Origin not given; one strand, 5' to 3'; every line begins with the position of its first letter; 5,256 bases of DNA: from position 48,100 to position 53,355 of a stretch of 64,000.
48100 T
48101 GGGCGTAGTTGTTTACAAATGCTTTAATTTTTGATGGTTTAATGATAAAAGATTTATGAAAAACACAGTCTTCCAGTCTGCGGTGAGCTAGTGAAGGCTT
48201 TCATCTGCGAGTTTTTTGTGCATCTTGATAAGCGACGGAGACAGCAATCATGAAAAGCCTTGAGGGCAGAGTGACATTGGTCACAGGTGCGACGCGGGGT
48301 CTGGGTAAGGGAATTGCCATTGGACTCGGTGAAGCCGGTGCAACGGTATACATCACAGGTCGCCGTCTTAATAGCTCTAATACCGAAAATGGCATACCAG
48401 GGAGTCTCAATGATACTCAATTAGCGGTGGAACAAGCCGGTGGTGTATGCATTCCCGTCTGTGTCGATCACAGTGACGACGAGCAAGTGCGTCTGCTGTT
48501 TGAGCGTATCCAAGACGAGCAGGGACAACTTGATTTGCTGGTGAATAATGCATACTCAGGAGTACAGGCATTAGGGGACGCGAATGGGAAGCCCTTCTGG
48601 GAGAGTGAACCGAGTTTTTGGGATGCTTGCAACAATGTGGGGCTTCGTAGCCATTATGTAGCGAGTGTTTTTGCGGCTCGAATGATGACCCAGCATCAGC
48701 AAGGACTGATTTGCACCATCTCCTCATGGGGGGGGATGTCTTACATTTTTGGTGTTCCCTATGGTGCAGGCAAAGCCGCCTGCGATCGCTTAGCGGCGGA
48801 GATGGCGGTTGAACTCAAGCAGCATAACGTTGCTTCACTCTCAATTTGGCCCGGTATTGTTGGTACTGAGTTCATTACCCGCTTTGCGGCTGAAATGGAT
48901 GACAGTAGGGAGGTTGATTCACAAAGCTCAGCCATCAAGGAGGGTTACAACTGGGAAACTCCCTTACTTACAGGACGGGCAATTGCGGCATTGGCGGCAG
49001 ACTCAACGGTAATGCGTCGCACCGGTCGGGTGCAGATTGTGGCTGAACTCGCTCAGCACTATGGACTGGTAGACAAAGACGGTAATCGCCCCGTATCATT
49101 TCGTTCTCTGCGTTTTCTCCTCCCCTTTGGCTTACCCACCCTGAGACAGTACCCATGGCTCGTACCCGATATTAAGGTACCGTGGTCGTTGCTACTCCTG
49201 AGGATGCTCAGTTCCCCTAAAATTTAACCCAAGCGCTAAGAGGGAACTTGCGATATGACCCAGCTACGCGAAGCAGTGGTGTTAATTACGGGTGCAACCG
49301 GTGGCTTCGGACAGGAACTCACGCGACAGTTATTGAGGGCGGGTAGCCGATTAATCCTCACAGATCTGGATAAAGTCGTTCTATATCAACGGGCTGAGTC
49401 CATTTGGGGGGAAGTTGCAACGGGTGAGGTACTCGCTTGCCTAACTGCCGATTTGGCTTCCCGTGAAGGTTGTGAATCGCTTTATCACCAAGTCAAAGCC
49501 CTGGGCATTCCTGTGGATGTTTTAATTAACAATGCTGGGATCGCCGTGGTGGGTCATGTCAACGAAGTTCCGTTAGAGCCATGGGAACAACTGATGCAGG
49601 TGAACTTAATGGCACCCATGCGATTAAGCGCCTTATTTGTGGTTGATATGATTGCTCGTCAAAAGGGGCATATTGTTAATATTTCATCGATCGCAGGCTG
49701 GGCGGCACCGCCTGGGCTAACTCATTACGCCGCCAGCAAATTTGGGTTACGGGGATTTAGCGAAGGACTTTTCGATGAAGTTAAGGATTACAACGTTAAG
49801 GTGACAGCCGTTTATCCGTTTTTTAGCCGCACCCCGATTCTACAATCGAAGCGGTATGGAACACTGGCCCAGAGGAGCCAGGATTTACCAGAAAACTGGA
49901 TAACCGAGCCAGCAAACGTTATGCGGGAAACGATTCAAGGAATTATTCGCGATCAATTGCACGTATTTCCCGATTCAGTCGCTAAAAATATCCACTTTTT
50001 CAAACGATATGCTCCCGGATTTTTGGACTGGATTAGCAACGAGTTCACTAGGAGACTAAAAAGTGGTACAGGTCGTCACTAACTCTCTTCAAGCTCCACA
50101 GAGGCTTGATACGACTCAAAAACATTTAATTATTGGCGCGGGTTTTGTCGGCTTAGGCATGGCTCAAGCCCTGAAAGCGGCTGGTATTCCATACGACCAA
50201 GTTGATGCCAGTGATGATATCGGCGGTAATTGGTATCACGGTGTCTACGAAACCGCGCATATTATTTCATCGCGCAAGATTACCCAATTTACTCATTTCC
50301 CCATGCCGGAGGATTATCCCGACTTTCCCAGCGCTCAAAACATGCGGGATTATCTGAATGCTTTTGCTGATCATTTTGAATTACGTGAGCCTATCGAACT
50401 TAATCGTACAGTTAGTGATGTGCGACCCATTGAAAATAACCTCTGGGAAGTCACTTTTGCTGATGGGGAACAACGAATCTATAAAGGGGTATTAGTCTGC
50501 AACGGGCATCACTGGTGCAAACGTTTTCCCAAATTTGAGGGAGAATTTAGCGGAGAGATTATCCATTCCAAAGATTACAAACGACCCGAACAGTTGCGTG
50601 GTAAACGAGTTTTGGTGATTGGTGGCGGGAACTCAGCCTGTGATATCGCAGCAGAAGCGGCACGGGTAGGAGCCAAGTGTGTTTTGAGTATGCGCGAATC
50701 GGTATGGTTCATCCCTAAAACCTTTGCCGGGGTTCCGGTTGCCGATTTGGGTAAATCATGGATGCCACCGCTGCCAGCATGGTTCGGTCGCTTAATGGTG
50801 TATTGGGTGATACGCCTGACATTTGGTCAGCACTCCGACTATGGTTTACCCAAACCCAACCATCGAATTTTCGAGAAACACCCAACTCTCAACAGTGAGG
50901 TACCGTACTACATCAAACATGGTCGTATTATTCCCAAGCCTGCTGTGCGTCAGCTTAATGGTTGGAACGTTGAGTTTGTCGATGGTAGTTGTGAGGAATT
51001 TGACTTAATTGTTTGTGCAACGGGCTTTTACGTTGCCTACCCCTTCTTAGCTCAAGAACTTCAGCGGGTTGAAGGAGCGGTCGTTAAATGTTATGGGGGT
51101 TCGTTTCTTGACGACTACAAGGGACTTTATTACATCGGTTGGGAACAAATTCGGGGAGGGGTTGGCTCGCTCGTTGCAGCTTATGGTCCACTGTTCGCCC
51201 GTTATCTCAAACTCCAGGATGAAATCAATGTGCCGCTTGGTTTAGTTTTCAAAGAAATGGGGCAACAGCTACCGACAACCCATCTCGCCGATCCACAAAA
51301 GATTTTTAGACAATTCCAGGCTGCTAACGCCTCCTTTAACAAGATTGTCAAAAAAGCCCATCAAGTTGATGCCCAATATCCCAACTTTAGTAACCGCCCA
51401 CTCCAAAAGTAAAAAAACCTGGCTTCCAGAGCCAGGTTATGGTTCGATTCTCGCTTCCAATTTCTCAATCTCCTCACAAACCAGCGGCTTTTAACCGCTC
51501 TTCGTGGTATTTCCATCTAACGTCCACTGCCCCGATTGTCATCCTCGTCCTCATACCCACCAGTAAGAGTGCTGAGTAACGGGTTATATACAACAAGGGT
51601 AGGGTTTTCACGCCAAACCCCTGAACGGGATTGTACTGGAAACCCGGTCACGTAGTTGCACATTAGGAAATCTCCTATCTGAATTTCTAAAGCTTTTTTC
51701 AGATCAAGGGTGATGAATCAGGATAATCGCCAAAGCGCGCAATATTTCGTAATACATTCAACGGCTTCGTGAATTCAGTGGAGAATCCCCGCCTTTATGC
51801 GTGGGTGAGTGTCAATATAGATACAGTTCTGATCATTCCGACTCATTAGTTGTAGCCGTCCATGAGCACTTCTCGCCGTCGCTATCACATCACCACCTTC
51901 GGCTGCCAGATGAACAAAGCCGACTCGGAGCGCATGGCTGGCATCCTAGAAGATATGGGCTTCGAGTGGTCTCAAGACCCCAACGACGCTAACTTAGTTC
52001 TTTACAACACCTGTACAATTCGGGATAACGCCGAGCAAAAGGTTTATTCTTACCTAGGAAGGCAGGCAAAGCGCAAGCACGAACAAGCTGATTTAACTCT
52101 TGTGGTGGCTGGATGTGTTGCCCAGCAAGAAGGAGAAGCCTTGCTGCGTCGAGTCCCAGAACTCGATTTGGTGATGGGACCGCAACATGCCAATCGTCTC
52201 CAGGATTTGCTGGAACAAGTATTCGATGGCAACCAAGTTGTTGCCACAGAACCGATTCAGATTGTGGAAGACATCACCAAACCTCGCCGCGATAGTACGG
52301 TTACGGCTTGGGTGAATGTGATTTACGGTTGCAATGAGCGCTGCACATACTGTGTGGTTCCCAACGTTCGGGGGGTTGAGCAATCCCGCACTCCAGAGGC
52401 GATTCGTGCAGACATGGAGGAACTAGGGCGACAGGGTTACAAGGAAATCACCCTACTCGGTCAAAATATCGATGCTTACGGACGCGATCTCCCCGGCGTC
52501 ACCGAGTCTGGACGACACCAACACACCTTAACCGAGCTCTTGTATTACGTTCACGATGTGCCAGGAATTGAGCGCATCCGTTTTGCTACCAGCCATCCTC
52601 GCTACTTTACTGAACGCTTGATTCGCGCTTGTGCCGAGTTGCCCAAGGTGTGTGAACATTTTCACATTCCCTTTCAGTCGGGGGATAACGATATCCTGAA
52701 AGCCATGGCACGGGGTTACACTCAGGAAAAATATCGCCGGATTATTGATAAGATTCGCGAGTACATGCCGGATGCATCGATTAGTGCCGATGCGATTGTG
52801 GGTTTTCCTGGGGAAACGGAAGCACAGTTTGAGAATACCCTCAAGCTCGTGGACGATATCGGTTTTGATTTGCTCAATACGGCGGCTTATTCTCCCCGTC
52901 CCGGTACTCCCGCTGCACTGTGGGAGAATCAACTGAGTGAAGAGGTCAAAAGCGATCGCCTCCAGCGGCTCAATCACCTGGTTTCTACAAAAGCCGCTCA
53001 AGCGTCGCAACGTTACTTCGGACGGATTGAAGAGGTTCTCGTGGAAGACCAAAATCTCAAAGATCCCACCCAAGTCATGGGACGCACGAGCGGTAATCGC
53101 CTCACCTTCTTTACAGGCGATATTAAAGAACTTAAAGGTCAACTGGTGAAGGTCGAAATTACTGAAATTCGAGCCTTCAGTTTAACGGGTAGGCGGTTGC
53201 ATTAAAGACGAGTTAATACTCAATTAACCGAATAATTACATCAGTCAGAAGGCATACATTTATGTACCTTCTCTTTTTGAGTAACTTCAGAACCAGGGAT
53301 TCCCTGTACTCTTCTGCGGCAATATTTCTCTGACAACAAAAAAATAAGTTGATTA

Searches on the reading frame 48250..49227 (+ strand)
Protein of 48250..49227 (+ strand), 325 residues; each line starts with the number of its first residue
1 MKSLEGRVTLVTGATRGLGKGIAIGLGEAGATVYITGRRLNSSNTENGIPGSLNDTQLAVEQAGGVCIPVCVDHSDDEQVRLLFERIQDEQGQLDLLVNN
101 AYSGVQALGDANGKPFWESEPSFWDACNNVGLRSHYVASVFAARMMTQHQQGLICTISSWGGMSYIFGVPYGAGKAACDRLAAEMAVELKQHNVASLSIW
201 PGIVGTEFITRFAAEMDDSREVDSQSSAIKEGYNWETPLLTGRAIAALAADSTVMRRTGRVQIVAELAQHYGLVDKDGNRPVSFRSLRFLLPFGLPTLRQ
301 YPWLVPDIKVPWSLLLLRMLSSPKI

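Call 32: search_protein_families(library=pfam, proteins=[window:48250-49227:+], max_evalue=0.00001)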
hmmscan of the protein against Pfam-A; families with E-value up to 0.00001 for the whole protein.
window:48250-49227:+ (325 aa): 2 families
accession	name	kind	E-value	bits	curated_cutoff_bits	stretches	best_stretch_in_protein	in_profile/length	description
PF00106.31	adh_short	-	6.8e-32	111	26.6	1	8-211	2-189/195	short chain dehydrogenase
PF13561.12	adh_short_C2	-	1.6e-20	74.2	27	1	13-252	1-220/236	Enoyl-(Acyl carrier protein) reductase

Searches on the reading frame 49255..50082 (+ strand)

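Call 32: search_protein_families(library=pfam, proteins=[window:49255-50082:+], max_evalue=0.00001)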
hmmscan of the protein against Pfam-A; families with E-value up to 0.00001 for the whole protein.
window:49255-50082:+ (275 aa): 3 families
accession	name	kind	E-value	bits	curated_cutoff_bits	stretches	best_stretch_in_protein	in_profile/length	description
PF00106.31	adh_short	-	5.6e-46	156.9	26.6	1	8-200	2-191/195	short chain dehydrogenase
PF13561.12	adh_short_C2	-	3.9e-26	92.5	27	1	13-221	1-208/236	Enoyl-(Acyl carrier protein) reductase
PF08659.16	KR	-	1e-12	48.8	22.6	1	7-162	1-153/180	KR domain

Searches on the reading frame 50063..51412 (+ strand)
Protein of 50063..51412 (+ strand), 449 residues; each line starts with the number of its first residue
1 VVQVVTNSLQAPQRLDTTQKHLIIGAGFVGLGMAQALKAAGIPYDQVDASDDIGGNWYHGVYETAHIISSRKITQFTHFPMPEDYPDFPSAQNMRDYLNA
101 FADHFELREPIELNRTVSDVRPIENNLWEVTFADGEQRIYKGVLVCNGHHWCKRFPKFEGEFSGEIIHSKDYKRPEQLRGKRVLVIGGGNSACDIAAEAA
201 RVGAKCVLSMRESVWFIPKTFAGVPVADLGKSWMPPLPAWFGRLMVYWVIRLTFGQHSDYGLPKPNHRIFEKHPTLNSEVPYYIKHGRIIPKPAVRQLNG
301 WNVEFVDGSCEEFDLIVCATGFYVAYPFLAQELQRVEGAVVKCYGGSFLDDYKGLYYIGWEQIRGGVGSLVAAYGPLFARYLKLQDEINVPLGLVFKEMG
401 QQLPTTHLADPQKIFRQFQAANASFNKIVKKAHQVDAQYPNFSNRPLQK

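Call 32: search_protein_families(library=pfam, proteins=[window:50063-51412:+], max_evalue=0.00001)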
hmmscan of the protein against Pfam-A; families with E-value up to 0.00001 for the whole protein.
window:50063-51412:+ (449 aa): 6 families
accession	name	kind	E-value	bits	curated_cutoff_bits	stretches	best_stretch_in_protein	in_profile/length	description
PF00743.25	FMO-like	-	2.3e-52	178.6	22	1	20-348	3-356/532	Flavin-binding monooxygenase-like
PF13738.12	Pyr_redox_3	-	1.8e-22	80.4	30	1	22-216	1-200/305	Pyridine nucleotide-disulphide oxidoreductase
PF07992.20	Pyr_redox_2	-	7e-10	39.2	26.1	1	20-208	2-170/291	Pyridine nucleotide-disulphide oxidoreductase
PF13434.12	Lys_Orn_oxgnase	-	2.6e-08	33.8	21.3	1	88-204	91-212/339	L-lysine 6-monooxygenase/L-ornithine 5-monooxygenase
PF00070.33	Pyr_redox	-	4.5e-07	30.7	22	0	182-208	1-27/82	Pyridine nucleotide-disulphide oxidoreductase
PF01266.30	DAO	-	2.1e-06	28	27.9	0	22-54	3-35/353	FAD dependent oxidoreductase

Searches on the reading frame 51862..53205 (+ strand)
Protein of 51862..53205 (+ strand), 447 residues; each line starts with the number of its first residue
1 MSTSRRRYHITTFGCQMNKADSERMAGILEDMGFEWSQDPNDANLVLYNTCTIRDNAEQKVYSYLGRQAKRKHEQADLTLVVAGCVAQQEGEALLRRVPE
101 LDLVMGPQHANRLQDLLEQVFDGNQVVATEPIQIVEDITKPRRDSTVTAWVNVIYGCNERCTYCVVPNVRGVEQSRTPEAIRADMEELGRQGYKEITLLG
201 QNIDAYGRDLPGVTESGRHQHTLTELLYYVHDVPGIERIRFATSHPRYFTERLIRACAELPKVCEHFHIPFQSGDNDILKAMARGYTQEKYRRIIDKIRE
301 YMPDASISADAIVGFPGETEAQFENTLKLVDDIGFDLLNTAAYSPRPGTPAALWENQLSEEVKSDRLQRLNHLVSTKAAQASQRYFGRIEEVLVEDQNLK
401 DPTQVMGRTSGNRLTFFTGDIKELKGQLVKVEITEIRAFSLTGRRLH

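Call 32: search_protein_families(library=pfam, proteins=[window:51862-53205:+], max_evalue=0.00001)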
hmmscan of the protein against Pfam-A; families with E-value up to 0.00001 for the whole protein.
window:51862-53205:+ (447 aa): 3 families
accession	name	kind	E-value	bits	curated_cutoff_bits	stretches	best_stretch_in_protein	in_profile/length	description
PF00919.26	UPF0004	-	1.4e-31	108.8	27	1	7-106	1-98/98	Uncharacterized protein family UPF0004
PF04055.27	Radical_SAM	-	6.7e-29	101.6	29.5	1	151-330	1-166/166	Radical SAM superfamily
PF01938.26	TRAM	-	1.7e-11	44.2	21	1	383-444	1-59/61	TRAM domain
